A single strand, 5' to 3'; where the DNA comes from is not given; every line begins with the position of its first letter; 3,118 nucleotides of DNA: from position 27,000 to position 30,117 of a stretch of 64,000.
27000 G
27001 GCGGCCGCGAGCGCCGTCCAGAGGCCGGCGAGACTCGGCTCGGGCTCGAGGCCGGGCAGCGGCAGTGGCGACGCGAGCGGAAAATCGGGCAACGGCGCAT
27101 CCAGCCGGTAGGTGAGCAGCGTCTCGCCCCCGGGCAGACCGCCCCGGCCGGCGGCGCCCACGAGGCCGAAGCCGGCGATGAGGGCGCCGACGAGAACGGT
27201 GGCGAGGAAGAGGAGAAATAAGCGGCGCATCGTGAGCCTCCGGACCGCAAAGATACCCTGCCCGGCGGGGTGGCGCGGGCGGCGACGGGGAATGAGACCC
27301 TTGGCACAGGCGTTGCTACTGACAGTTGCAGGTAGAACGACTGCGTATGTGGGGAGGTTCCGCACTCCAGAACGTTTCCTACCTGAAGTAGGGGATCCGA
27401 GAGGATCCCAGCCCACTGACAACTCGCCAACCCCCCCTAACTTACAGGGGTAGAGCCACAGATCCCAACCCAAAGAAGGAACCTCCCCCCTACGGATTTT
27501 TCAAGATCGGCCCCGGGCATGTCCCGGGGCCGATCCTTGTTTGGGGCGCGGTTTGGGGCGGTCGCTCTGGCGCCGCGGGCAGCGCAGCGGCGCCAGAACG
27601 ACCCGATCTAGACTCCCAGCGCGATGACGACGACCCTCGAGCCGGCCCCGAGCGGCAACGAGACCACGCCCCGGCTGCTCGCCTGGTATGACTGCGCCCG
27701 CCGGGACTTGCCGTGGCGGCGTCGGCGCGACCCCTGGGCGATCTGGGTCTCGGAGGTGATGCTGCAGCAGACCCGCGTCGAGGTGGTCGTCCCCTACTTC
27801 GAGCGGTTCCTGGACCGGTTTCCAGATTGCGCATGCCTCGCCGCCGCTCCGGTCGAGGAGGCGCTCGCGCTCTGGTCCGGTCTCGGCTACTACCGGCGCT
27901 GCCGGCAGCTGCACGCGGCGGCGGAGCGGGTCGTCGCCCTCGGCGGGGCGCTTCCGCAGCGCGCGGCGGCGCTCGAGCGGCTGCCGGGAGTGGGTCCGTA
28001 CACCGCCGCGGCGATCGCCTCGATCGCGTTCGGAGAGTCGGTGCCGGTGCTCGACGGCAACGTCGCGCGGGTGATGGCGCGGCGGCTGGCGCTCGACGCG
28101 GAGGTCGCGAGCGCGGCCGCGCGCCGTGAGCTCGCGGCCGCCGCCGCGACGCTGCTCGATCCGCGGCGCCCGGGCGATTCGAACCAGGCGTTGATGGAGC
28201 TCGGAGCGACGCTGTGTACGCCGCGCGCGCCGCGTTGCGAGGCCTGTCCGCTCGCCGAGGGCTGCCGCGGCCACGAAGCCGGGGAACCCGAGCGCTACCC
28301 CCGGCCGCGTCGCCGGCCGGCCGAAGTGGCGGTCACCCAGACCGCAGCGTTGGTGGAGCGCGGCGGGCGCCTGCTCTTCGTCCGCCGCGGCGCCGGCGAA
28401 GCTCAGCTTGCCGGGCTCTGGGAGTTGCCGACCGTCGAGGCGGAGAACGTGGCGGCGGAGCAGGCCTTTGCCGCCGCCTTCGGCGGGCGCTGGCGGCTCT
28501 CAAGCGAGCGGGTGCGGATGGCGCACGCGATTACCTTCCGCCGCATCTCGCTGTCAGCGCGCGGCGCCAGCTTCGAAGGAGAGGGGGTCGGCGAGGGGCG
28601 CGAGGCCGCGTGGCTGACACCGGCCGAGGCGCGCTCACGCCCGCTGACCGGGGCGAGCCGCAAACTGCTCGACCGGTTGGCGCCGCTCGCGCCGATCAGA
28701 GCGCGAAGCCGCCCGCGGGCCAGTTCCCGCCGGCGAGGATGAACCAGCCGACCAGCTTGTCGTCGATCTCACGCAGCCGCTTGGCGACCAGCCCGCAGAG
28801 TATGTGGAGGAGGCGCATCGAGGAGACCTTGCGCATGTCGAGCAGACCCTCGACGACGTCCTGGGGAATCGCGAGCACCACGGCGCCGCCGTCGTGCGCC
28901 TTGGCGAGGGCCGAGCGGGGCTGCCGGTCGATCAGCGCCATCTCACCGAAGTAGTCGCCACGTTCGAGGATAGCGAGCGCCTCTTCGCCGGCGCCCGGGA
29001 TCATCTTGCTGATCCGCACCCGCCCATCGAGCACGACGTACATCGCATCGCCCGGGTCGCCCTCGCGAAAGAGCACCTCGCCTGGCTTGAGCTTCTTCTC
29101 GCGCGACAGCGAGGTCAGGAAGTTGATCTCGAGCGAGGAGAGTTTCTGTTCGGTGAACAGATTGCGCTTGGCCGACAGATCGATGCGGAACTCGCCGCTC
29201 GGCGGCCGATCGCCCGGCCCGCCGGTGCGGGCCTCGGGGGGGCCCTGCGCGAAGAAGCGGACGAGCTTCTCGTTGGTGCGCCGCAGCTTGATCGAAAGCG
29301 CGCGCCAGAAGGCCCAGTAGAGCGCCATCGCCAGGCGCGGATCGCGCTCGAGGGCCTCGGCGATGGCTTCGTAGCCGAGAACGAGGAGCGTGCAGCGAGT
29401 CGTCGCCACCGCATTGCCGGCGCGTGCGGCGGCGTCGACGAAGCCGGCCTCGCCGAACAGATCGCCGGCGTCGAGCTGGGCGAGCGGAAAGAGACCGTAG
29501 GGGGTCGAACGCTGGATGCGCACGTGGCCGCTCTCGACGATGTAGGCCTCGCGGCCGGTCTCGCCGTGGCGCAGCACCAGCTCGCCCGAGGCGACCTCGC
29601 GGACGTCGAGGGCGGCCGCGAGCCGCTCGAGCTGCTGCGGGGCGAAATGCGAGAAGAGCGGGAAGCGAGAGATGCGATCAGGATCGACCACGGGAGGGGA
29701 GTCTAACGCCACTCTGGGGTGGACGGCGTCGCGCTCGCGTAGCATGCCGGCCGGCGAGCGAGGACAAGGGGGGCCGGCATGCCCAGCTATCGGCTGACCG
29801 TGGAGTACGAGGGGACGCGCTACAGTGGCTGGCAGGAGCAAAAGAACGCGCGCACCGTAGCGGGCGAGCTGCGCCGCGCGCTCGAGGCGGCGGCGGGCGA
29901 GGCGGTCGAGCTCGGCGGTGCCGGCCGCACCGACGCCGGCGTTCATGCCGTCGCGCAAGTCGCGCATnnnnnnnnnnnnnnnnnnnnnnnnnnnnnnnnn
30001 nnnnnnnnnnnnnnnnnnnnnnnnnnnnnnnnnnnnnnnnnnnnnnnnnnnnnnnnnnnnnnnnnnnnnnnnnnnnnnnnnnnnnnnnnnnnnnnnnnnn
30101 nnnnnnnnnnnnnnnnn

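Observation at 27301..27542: Candidate sigma-54-dependent structured small RNA between sppA and mutY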

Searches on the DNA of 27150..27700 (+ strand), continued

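Call 37: search_with_rna_model(model_id=R1, sources=[window, L001, L002, L003, L011, L065, L066, L067, L069, L070, L071, L074, L075, L076, L078, L079, L080, L082, L083, L084, L085, L088, L089, L091, L092, L093, L094, L095, L096, L097, L098, L099, L101, L103, L104, L107, L108, L109, L110, L111], max_evalue=0.0001, make_alignment=true)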
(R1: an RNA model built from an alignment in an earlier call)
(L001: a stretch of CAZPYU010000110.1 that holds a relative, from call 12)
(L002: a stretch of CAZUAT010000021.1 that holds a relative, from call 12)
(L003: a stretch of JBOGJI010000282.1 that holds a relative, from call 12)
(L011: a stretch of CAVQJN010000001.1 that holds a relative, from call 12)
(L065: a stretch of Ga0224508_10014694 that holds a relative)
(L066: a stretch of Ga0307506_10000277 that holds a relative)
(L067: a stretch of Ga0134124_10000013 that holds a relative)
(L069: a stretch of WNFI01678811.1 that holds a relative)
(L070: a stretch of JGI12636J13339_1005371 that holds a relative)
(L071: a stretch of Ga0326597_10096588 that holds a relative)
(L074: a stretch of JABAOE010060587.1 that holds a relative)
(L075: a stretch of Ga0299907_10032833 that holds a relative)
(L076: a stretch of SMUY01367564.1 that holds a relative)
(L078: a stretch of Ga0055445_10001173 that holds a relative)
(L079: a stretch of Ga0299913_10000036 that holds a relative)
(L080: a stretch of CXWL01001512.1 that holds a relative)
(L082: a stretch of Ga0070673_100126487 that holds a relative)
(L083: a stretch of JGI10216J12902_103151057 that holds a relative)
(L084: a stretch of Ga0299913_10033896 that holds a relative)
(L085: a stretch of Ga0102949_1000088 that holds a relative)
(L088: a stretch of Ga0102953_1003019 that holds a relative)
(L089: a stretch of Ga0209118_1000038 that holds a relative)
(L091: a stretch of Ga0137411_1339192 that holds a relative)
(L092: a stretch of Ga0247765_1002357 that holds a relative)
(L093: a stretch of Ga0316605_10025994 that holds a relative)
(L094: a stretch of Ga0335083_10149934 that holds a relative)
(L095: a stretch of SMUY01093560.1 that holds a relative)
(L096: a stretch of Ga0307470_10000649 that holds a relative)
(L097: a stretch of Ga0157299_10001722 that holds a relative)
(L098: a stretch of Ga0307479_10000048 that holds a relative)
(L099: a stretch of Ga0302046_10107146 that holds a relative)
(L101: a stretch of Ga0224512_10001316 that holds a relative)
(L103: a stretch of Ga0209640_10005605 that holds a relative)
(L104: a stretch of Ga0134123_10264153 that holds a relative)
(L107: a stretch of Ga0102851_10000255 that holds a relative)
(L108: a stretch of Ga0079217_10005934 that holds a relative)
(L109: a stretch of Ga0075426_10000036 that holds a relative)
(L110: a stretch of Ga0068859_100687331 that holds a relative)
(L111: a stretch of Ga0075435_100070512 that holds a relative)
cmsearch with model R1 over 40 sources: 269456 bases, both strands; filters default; matches with E-value up to 0.0001: 68.
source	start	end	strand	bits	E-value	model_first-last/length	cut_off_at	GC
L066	10648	10791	-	134.8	2.2e-26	1-148/148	no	0.54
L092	990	1133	-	133.8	3.6e-26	1-148/148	no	0.55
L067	3837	3979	+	128.6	4.5e-25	1-148/148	no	0.54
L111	322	462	+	121.6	1.3e-23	1-148/148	no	0.59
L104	869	1011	+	120.1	2.7e-23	1-148/148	no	0.53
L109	1376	1516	-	118.2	7e-23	1-148/148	no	0.58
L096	851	997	-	118.1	7.2e-23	1-148/148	no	0.61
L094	319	466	-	117.4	9.9e-23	1-148/148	no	0.55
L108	233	377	-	114.6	4e-22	1-148/148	no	0.55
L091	137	278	+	113.1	8e-22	1-148/148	no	0.56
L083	502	647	-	112.7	9.7e-22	1-148/148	no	0.57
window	27348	27492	+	111.2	2e-21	1-148/148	no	0.58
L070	1493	1640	-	107.3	1.3e-20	1-148/148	no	0.55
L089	3764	3911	+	107.3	1.3e-20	1-148/148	no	0.55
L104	632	771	+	107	1.5e-20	1-148/148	no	0.59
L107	5991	6136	+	105.8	2.8e-20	1-148/148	no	0.62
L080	78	222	+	104.9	4.4e-20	1-148/148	no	0.54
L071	2924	3071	-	104.8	4.5e-20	1-148/148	no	0.55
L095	3247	3387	+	104.2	6e-20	1-148/148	no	0.5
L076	10586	10727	+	103.4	9e-20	1-148/148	no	0.49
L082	1850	1991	-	103.3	9.2e-20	1-148/148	no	0.54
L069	87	229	-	102.8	1.2e-19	1-148/148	no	0.56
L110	747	895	+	102.4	1.4e-19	1-148/148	no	0.58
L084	3387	3538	-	102.1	1.7e-19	1-148/148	no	0.59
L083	263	404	-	100.9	3e-19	1-148/148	no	0.51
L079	814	965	+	100.9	3e-19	1-148/148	no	0.6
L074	1528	1671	-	99.4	6.1e-19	1-148/148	no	0.51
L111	560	699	+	98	1.2e-18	1-148/148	no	0.56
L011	3720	3867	+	97.8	1.4e-18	1-148/148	no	0.53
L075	1005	1160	-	97.6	1.5e-18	1-148/148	no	0.58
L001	334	482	+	97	1.9e-18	1-148/148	no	0.61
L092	749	887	-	96.5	2.6e-18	1-148/148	no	0.54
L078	246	389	+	96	3.2e-18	1-148/148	no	0.6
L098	1676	1820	+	95.9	3.3e-18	1-148/148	no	0.56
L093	3684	3828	+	95.8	3.5e-18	1-148/148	no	0.58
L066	10428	10566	-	95.8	3.5e-18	1-148/148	no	0.54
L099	64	212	+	95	5.1e-18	1-148/148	no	0.6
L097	2018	2165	+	94.9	5.3e-18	1-148/148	no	0.55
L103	6952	7100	+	93.8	9.2e-18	1-148/148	no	0.59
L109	1139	1277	-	93.1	1.3e-17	1-148/148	no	0.54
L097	2265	2407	+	93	1.4e-17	1-148/148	no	0.52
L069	374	515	-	92.9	1.4e-17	1-148/148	no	0.63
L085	7062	7207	-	91.6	2.7e-17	1-148/148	no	0.58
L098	1392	1531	+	90.4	4.7e-17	1-148/148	no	0.58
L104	283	427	+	89.2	8.5e-17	1-148/148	no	0.52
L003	3734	3879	+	86.9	2.6e-16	1-148/148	no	0.55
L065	2246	2384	-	85.8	4.5e-16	1-148/148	no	0.56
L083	799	942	-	85.4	5.5e-16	1-148/148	no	0.53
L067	4079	4219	+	84.3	9.1e-16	1-148/148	no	0.53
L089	3294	3429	+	82.2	2.5e-15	1-148/148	no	0.6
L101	1090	1240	-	80.3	6.5e-15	1-148/148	no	0.52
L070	1210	1352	-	80.2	6.6e-15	1-148/148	no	0.63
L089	4052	4194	+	80.2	6.6e-15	1-148/148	no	0.63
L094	571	715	-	79.4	9.8e-15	1-148/148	no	0.59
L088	2377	2519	-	77.1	3.1e-14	1-148/148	no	0.52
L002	3679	3828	+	72.2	3.2e-13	1-148/148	no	0.65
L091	374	512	+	71.3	4.9e-13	1-148/148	no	0.53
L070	1975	2094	-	61.2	6.6e-11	18-148/148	5'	0.58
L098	1979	2111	+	58.8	2.1e-10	1-138/148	3'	0.61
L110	1006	1114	+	57.6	3.8e-10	1-120/148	3'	0.51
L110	492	640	+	57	5.1e-10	1-148/148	no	0.55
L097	1771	1920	+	56.2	7.6e-10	1-148/148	no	0.57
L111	105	244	+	40.7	1.4e-06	1-148/148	no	0.6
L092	1309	1444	-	38.2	4.6e-06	1-148/148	no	0.57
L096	1064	1198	-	37.5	6.4e-06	1-148/148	no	0.65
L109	1596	1732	-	35.9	1.4e-05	1-148/148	no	0.61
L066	10878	11015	-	32.8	6.3e-05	1-148/148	no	0.62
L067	3519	3653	+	32.2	8.2e-05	1-148/148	no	0.59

Alignment A6: 68 matches aligned to the model, 204 columns, each read 5' to 3' on its own strand. Consensus structure (alignment columns), stored with it:
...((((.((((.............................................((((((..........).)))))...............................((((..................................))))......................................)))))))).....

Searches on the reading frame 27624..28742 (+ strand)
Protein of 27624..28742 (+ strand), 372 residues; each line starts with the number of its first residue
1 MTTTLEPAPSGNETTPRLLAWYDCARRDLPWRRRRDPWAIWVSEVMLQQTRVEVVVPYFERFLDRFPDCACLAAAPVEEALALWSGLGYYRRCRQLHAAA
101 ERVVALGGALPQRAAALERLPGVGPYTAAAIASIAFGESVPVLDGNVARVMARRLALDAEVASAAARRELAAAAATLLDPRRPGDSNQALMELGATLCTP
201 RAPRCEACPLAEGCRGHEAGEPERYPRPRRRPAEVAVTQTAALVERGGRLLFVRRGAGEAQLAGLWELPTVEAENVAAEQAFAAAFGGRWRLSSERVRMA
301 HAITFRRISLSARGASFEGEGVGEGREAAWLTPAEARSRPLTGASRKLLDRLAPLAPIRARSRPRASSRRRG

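Call 12: find_related_loci(query=window:27624-28742:+, collection=genome_contigs, flank=4000)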
Query window:27624-28742:+ (372 aa) in genome_contigs; peptide patterns used: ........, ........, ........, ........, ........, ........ (x = any residue, [..] = any of these).
600 stretches matched a pattern (row limit reached: there are more); 64 encode a relative of the query (tblastn E <= 1e-3); 64 distinct loci.
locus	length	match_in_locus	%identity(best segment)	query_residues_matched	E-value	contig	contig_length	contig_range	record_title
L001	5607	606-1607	57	18-353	7e-109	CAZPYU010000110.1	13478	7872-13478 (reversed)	MAG TPA_asm: uncultured Thermoanaerobaculia bacterium isolate binchicken_co165_392 genome assembly, contig: k141_604198,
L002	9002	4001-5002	64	18-349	7e-122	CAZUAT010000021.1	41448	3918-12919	MAG TPA_asm: uncultured Thermoanaerobaculia bacterium isolate binchicken_co350_62 genome assembly, contig: NODE_1378_len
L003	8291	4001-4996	53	18-349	1e-97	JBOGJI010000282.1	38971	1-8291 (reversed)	MAG: Thermoanaerobaculia bacterium isolate M3-S_maxbin2.bin.168_sub k127_2903714, whole genome shotgun sequence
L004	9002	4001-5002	48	18-352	4e-88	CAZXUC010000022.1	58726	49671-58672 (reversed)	MAG TPA_asm: uncultured Halobacteriales archaeon isolate SRP136066_co1_71 genome assembly, contig: NODE_324_length_58726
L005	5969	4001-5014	47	18-354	1e-83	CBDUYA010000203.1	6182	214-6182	MAG TPA_asm: uncultured bacterium isolate SRR22302371_metabat2_52 genome assembly, contig: ERZ26661859.12312, whole geno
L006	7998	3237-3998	58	18-272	2e-83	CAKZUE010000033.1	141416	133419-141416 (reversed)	MAG: uncultured Bryobacteraceae bacterium isolate N1_Bin_MAXBIN__066_1 genome assembly, contig: c_000000110630, whole ge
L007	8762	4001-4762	57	18-272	2e-79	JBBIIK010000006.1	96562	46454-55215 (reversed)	MAG: Acidobacteriota bacterium isolate SLS170214_bin_137 NODE_171_length_96562_cov_4.25328, whole genome shotgun sequenc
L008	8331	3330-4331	41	18-348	1e-78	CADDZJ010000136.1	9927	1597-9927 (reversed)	Acidobacteria bacterium isolate 19 genome assembly, contig: NODE_5101_length_9927_cov_60.747959, whole genome shotgun se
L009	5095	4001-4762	58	18-272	3e-77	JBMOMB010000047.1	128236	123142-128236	MAG: Acidobacteriota bacterium isolate Betzabe_MAG039 MAG039_47, whole genome shotgun sequence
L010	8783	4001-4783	53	5-269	5e-77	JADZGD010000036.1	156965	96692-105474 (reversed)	MAG: Bryobacterales bacterium isolate SJ9 c_000000228102, whole genome shotgun sequence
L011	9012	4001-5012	69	18-352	2e-91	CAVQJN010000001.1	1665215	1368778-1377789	MAG: Thermoanaerobaculia bacterium isolate MFD02416.bin.1.114 genome assembly, contig: contig_30979, whole genome shotgu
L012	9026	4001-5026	41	18-356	7e-75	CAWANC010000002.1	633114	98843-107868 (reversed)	MAG: uncultured Acidobacteriota bacterium isolate MFD01721.bin.1.102 genome assembly, contig: contig_13010, whole genome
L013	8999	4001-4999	42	18-348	9e-74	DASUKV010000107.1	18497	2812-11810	MAG TPA_asm: Terriglobia bacterium isolate SMAG_U1525 k141_507166, whole genome shotgun sequence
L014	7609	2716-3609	43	18-310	1e-73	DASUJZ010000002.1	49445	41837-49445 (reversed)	MAG TPA_asm: Terriglobia bacterium isolate SMAG_U1500 k141_1712935, whole genome shotgun sequence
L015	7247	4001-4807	50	18-274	3e-73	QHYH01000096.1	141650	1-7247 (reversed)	MAG: Acidobacteria bacterium isolate gp2 AA93 14_0903_09_30cm_scaffold_17_curated, whole genome shotgun sequence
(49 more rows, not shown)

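Call 53: find_encoding_contigs(protein=window:27624-28742:+, flank=1000, max_places=5)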
Protein window:27624-28742:+ (372 aa): no gene with exactly this product is on record in the collection.

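Call 57: search_protein_families(library=pfam, proteins=[window:27624-28742:+], max_evalue=0.00001)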
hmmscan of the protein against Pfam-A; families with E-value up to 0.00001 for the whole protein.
window:27624-28742:+ (372 aa): 2 families
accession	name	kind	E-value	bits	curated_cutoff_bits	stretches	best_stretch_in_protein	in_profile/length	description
PF00730.31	HhH-GPD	-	1.5e-17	64.4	26.2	1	42-161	1-93/108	HhH-GPD superfamily base excision DNA repair protein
PF14815.12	NUDIX_4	-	1.6e-09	38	35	1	241-350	2-112/113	NUDIX domain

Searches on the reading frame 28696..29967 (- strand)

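Call 57: search_protein_families(library=pfam, proteins=[window:28696-29967:-], max_evalue=0.00001)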
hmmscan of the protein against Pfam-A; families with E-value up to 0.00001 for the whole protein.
window:28696-29967:- (423 aa): 1 family
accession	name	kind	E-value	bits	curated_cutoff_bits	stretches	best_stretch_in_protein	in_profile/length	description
PF00027.35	cNMP_binding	-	1.5e-40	137.5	27.5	2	291-377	2-87/89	Cyclic nucleotide-binding domain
